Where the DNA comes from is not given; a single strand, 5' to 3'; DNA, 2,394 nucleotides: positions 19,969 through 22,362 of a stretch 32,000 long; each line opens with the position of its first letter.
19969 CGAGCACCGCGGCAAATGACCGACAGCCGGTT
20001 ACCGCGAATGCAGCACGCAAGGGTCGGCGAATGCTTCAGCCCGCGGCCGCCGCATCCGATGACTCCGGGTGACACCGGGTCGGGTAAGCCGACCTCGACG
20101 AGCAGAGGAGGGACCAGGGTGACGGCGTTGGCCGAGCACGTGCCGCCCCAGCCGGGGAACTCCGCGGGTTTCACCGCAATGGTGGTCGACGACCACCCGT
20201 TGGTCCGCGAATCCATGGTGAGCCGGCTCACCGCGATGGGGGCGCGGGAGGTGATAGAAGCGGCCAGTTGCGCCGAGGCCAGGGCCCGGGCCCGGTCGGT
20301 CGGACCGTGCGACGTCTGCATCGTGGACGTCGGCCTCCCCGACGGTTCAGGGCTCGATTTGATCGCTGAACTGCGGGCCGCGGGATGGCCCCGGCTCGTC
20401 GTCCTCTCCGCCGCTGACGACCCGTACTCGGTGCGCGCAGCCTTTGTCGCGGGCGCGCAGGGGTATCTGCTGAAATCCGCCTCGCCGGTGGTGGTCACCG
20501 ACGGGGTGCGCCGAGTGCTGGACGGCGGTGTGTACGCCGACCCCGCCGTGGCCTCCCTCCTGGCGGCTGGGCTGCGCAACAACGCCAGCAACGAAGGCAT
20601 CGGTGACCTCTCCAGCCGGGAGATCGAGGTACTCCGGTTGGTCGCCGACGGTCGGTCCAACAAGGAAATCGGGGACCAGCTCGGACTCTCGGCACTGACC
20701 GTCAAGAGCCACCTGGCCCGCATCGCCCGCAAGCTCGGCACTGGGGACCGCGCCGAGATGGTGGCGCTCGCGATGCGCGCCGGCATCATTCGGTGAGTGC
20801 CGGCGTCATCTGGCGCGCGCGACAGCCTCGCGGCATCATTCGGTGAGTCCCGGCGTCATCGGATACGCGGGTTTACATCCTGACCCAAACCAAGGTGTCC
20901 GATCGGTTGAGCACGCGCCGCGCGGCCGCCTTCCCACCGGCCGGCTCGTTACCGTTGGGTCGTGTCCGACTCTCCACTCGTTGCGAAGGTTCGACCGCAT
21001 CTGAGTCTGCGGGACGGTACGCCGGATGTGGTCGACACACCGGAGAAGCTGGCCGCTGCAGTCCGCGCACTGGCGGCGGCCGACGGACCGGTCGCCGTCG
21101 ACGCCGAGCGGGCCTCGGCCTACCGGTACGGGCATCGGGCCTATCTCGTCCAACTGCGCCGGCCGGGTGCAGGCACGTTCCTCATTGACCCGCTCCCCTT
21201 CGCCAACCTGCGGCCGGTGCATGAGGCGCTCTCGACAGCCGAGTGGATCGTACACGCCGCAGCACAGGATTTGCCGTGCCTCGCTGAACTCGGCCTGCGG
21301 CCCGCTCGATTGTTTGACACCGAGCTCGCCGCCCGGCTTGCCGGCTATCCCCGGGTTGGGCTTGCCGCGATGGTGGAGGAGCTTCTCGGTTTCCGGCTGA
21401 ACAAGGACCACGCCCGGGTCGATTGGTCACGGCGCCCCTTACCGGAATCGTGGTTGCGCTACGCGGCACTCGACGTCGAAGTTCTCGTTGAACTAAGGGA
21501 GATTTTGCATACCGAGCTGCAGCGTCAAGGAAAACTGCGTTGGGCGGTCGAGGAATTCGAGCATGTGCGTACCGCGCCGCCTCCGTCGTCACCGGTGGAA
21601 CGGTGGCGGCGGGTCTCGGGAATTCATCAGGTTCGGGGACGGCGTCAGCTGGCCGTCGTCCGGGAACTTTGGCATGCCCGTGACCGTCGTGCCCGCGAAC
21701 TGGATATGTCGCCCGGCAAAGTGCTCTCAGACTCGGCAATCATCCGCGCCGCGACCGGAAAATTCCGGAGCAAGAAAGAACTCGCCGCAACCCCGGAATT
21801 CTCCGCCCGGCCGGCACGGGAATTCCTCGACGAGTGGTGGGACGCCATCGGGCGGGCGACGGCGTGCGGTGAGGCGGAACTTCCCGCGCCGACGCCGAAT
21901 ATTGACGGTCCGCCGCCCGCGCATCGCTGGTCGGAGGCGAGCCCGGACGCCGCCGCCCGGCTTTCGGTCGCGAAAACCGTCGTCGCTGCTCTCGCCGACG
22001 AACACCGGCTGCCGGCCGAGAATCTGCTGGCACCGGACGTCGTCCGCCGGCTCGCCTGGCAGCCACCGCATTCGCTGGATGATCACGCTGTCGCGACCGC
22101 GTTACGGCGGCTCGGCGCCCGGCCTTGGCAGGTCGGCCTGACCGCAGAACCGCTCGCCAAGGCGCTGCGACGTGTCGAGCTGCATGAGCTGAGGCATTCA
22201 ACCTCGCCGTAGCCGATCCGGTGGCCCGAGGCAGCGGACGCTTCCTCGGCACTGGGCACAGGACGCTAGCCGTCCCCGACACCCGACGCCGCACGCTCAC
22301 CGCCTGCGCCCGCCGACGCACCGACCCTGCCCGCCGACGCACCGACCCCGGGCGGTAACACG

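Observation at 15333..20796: Accessory module: LuxR-type regulator divergent from an overlap-coupled operon of secreted protease, TM-GAF protein and loop-less histidine kinase, wedged between DUF3000 and rnd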

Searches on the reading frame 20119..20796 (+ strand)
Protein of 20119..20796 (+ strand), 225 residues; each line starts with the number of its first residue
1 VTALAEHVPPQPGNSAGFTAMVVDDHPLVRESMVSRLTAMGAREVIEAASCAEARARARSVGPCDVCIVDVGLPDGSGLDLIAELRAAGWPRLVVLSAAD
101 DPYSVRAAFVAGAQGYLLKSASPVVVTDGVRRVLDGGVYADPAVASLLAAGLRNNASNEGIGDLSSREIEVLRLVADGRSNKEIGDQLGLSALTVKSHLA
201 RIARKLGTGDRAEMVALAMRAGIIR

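Call 3: search_protein_families(library=pfam, proteins=[window:20119-20796:+], max_evalue=0.01)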
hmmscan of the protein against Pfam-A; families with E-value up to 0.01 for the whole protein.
window:20119-20796:+ (225 aa): 5 families
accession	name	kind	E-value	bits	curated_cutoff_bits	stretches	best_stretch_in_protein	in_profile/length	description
PF00196.25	GerE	-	5.4e-19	68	23.5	1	164-218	3-57/57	Bacterial regulatory proteins, luxR family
PF00072.30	Response_reg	-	8.1e-18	65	30.2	1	21-124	2-104/111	Response regulator receiver domain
PF08281.18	Sigma70_r4_2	-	3.3e-06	27.1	25.7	1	164-206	11-54/54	Sigma-70, region 4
PF04545.22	Sigma70_r4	-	2.7e-05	24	24.1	1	162-206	3-48/50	Sigma-70, region 4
PF13384.12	HTH_23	-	0.0036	17.5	24.6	0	168-199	7-38/50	Homeodomain-like domain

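Call 12: search_protein_families(library=ncbifam, proteins=[window:20119-20796:+], max_evalue=0.01)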
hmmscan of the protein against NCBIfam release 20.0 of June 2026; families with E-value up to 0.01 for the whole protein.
window:20119-20796:+ (225 aa): 81 families (the best 25 are shown)
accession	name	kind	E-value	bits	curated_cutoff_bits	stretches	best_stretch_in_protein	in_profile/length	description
NF047785.1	respo_reg_MadR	equivalog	4.6e-32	111.1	300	1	20-224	3-209/209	MadR family response regulator transcription factor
NF007935.0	PRK10651.1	equivalog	1.1e-31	109.7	250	1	18-215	7-207/216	two-component system response regulator NarL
NF052445.1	RespRegMctR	equivalog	7.1e-31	107.2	300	1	20-223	4-204/205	two-component system response regulator MctR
NF011896.0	PRK15369.1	equivalog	2.4e-28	99.2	242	1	20-224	6-210/211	two component system response regulator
NF007708.0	PRK10403.1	equivalog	4.4e-28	98.2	343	1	16-212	5-202/215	nitrate/nitrite response regulator protein NarP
NF007685.0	PRK10360.1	equivalog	1.3e-25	90.4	258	1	20-214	4-188/196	response regulator transcription factor UhpA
NF041830.1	RR_TF_ErdR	exception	1.2e-24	87.2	390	1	19-214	3-201/213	response regulator transcription factor ErdR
NF007018.1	PRK09483.1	equivalog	3.5e-24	85.7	280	1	21-224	5-209/217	UvrY/SirA/GacA family response regulator transcription factor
NF007419.0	PRK09958.1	equivalog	4e-19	69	251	1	19-221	2-201/204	acid-sensing system DNA-binding response regulator EvgA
NF007403.0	PRK09935.1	equivalog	5.5e-18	65.3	271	1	21-218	7-204/210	fimbria biosynthesis transcriptional regulator FimZ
NF006900.1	PRK09390.1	equivalog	4.7e-17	62.2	255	1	20-222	7-201/203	response regulator FixJ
TIGR03020.2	EpsA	equivalog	1.4e-15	57.6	170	1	158-219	185-246/247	XrtB/PEP-CTERM-associated transcriptional regulator EpsA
NF038181.1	reg_ATPase_IniR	equivalog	7e-12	44.5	750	1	150-217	753-820/827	isoniazid response ATPase/transcriptional regulator IniR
NF052366.1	photon_PedR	equivalog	8.3e-12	45.1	120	1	163-223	2-62/74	photosynthetic electron transport-dependent transcriptional regulator PedR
NF041866.1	EpsW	equivalog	1.7e-11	43.9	200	1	19-135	7-126/131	exopolysaccharide biosynthesis response regulator EpsW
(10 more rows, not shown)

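Call 16: find_homologous_proteins(query=window:20119-20796:+)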
Query window:20119-20796:+ (225 aa): 5379 proteins with E <= 0.001 among 8000 candidates; the best 120 are listed.
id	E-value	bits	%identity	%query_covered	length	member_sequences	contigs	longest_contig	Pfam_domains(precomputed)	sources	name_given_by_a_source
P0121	3.4e-135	466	100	100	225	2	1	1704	PF00196.26,PF08281.19,PF00072.31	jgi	-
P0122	1.2e-133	461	100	99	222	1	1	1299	PF00196.26,PF08281.19,PF00072.31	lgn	-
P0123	3.4e-122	424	89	100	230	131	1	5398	PF00196.26,PF08281.19,PF00072.31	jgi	-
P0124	3.9e-122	424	89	100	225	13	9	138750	PF00196.26,PF08281.19,PF00072.31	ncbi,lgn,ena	-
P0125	7.2e-121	419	100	91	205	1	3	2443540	PF00196.26,PF08281.19,PF00072.31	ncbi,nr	ncbi:MAG: response regulator transcription factor [Acidothermus cellulolyticus]|nr:response regulato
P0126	9.2e-111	386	83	100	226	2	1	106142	PF00196.26,PF08281.19,PF00072.31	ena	-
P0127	1.8e-110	386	81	100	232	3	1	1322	PF00196.26,PF08281.19,PF00072.31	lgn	-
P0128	2.6e-110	385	84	100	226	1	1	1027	PF00196.26,PF08281.19,PF00072.31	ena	-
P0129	2.4e-109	382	80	100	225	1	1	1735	PF00196.26,PF00072.31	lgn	-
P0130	3.0e-109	382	82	100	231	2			PF00196.26,PF08281.19,PF00072.31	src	-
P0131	3.2e-109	381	82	100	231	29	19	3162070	PF00196.26,PF08281.19,PF00072.31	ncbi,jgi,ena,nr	ncbi:MAG: hypothetical protein QOF82_548 [Frankiales bacterium]|jgi:DNA-binding NarL/FixJ family res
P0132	3.5e-109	381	83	100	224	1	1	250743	PF00196.26,PF00072.31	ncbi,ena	-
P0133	5.9e-109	381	82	100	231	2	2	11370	PF00196.26,PF08281.19,PF00072.31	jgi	jgi:DNA-binding NarL/FixJ family response regulator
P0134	6.4e-109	380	82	100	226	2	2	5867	PF00196.26,PF00072.31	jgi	-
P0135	1.1e-108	380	83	100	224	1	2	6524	PF00196.26,PF08281.19,PF00072.31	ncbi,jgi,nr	ncbi:MAG: hypothetical protein QOK42_1404 [Frankiaceae bacterium]|jgi:DNA-binding NarL/FixJ family r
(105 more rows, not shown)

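Call 56: search_solved_structures(query=window:20119-20796:+, max_evalue=1e-10)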
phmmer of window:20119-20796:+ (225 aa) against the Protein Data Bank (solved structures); distinct sequences matched with E-value up to 1e-10: 15.
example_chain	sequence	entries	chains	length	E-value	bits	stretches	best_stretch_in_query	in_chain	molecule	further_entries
4yn8_A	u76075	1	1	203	1.1e-23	87.3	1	18-219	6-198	Response regulator ChrA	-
3c3w_A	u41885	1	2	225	1.3e-23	87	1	21-217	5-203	TWO COMPONENT TRANSCRIPTIONAL REGULATORY PROTEIN DEVR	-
5hev_A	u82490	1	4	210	3.9e-23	85.5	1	20-224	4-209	Response regulator protein VraR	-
1a04_A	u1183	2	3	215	3e-22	82.6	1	17-215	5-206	NITRATE/NITRITE RESPONSE REGULATOR PROTEIN NARL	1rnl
7ve6_A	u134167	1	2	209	3.9e-20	75.7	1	20-224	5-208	Response regulator protein VraR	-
4gvp_A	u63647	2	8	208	4.1e-20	75.6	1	21-224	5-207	Response regulator protein vraR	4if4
4ldz_A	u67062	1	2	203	1.6e-18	70.4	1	20-220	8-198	Transcriptional regulatory protein DesR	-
8zwn_A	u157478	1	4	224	5.3e-16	62.2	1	16-220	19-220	DNA-binding transcriptional activator EvgA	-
5f64_A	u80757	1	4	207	1.4e-15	60.7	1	18-220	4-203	Positive transcription regulator EvgA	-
4hye_A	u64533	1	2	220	4.4e-15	59.2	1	14-222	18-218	Response regulator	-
4zmr_A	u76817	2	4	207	6.4e-15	58.6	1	19-222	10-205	Response regulator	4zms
1yio_A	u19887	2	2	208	1.4e-12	51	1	19-218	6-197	response regulatory protein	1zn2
2qsj_A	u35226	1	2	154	3.1e-12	49.9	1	20-140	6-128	DNA-binding response regulator, LuxR family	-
3cz5_A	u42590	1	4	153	4.7e-12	49.3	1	20-149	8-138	Two-component response regulator, LuxR family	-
3eul_A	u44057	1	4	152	1.3e-11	47.8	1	19-152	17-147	POSSIBLE NITRATE/NITRITE RESPONSE TRANSCRIPTIONAL REGULATORY PROTEIN NARL (DNA-binding res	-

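Call 94: find_encoding_contigs(protein=P0125, flank=6000, max_places=3)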
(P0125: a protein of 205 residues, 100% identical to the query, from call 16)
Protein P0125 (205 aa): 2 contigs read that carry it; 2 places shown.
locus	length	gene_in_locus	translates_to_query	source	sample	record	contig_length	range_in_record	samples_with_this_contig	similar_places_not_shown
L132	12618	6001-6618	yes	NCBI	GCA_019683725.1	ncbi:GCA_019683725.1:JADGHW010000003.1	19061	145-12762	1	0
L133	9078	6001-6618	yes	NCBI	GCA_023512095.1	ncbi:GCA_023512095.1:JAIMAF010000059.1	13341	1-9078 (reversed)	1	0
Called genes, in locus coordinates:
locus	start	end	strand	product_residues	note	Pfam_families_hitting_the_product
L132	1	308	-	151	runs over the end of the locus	PF00005:ABC_tran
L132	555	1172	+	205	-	PF11452:DUF3000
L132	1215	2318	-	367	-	PF13581:HATPase_c_2 (faint), PF02518:HATPase_c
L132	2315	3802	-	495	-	-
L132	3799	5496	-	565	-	PF00082:Peptidase_S8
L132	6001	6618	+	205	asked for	PF00072:Response_reg, PF08281:Sigma70_r4_2 (weak), PF00196:GerE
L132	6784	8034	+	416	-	PF01612:DNA_pol_A_exo1, PF00570:HRDC, PF18305:DNA_pol_A_exoN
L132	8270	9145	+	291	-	-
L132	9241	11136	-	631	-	PF13292:DXP_synthase_N, PF02779:Transket_pyr, PF02780:Transketolase_C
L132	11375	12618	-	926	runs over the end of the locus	PF00330:Aconitase, PF00694:Aconitase_C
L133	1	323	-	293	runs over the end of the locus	PF00005:ABC_tran, PF13304:AAA_21, PF13732:DrrA1-3_C (weak)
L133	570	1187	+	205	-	PF11452:DUF3000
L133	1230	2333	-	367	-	PF13581:HATPase_c_2 (faint), PF02518:HATPase_c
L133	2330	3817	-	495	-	-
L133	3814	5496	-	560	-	PF00082:Peptidase_S8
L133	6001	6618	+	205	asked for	PF00072:Response_reg, PF08281:Sigma70_r4_2 (weak), PF00196:GerE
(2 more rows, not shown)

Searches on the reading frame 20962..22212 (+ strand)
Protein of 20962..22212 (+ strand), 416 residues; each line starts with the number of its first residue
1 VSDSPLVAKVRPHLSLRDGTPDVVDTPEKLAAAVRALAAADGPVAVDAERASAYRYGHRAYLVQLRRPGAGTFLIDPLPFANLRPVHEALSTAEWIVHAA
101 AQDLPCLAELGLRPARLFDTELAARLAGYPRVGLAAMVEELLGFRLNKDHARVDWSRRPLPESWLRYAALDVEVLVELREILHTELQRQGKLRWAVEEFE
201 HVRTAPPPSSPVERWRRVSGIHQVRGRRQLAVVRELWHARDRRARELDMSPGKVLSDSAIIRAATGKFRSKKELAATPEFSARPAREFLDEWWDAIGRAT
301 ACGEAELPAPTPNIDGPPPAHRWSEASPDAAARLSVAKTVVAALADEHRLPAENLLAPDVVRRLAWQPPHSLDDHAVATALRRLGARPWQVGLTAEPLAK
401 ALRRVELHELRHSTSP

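Call 3: search_protein_families(library=pfam, proteins=[window:20962-22212:+], max_evalue=0.01)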
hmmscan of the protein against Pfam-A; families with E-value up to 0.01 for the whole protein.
window:20962-22212:+ (416 aa): 3 families
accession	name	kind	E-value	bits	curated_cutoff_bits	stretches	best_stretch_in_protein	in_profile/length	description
PF01612.26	DNA_pol_A_exo1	-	4.8e-38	131.1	23.6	1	23-187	3-173/173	3'-5' exonuclease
PF18305.6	DNA_pol_A_exoN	-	6.5e-28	97.3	23.5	1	316-402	1-87/87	3' to 5' exonuclease C-terminal domain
PF00570.28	HRDC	-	5.3e-13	49.2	23.8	1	229-296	1-68/68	HRDC domain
